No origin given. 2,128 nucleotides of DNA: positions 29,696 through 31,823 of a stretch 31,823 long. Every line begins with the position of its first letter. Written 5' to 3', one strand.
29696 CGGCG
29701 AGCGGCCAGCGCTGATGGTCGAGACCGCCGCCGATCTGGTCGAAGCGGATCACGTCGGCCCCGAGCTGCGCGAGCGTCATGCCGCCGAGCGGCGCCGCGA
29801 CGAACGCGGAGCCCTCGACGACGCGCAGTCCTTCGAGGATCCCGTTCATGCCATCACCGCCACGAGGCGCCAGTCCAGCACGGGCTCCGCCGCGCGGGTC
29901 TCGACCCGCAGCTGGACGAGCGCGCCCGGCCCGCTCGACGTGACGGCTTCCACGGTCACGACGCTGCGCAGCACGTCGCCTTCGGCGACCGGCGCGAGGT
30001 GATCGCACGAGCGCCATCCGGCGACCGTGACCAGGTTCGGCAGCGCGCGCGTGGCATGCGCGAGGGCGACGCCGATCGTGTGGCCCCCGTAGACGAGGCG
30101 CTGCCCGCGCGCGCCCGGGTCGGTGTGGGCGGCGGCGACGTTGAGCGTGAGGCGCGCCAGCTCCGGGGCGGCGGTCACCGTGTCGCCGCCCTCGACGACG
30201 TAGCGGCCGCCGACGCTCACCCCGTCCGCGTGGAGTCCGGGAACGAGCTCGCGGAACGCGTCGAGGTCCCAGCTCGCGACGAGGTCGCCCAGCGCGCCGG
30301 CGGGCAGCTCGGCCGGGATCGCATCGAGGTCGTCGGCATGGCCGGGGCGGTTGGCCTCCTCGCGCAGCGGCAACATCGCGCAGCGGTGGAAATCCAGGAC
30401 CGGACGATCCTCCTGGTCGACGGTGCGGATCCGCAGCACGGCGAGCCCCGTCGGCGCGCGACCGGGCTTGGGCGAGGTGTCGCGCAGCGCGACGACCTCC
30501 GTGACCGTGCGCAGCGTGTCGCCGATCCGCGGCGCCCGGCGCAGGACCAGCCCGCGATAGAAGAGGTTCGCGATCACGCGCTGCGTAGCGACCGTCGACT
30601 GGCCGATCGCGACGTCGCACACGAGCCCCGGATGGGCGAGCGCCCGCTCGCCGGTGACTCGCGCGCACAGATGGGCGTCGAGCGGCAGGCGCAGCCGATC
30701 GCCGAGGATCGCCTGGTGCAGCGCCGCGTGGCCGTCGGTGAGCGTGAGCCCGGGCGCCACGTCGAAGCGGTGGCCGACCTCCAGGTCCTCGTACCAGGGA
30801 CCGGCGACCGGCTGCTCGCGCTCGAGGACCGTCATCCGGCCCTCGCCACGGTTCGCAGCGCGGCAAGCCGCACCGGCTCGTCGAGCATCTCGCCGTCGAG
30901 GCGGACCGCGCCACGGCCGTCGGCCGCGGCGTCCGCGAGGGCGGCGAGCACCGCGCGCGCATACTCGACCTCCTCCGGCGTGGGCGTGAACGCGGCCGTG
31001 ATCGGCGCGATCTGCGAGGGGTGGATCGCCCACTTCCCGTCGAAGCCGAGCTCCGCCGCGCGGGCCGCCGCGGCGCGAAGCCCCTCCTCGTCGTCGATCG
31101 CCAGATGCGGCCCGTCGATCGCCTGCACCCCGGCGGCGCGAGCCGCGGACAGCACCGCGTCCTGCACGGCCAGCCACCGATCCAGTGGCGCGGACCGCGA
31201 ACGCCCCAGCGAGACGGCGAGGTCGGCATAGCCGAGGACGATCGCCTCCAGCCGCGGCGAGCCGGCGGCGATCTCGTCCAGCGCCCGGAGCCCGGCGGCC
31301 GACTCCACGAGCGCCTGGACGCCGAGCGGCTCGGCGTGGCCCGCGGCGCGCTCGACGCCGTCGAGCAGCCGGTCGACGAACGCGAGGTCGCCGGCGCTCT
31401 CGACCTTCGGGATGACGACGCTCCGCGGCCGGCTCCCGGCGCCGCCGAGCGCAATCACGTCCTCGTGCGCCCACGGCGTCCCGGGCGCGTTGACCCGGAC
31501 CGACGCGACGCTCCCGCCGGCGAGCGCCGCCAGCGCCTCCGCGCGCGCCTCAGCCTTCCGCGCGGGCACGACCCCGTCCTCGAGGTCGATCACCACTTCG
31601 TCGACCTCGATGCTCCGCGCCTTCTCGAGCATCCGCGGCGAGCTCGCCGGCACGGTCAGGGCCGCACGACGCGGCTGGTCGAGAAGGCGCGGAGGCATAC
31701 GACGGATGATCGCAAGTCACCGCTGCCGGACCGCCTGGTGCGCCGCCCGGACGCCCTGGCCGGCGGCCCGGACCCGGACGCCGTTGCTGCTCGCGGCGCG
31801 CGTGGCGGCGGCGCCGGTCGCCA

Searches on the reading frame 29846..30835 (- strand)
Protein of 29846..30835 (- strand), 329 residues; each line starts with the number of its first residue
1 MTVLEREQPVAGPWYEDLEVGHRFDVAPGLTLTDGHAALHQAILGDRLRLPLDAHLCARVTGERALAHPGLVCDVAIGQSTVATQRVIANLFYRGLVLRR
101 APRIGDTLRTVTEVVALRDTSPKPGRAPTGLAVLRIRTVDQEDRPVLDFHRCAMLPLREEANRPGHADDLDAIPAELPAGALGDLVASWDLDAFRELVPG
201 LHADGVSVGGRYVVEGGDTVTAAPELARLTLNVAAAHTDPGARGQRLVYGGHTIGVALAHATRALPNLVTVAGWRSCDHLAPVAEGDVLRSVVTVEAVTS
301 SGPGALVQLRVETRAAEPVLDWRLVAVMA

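Call 13: search_protein_families(library=pfam, proteins=[window:29846-30835:-])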
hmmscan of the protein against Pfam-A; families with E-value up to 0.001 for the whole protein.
window:29846-30835:- (329 aa): 1 family
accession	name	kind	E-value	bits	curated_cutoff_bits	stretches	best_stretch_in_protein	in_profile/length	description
PF19315.5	MC_hydratase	-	4.8e-05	23.1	26.5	1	10-262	19-281/353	Mesaconyl-CoA hydratase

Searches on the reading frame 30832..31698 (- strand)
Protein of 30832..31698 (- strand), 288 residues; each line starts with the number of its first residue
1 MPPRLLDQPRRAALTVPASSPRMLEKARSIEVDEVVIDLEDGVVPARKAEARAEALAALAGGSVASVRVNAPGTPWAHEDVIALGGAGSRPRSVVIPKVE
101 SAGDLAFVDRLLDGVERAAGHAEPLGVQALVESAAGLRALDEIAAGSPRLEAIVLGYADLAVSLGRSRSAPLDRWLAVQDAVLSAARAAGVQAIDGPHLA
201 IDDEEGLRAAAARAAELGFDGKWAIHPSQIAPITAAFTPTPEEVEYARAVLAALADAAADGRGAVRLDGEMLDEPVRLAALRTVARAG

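Call 59: search_protein_families(library=pfam, proteins=[window:30832-31698:-], max_evalue=0.001)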
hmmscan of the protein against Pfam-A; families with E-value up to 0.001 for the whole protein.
window:30832-31698:- (288 aa): 2 families
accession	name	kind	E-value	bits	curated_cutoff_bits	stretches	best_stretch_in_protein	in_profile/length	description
PF03328.21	HpcH_HpaI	-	1.8e-42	145.6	25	1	12-227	2-221/221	HpcH/HpaI aldolase/citrate lyase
PF15617.12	C-C_Bond_Lyase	-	7.3e-07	29.1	28.4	1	209-256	240-286/320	C-C_Bond_Lyase of the TIM-Barrel fold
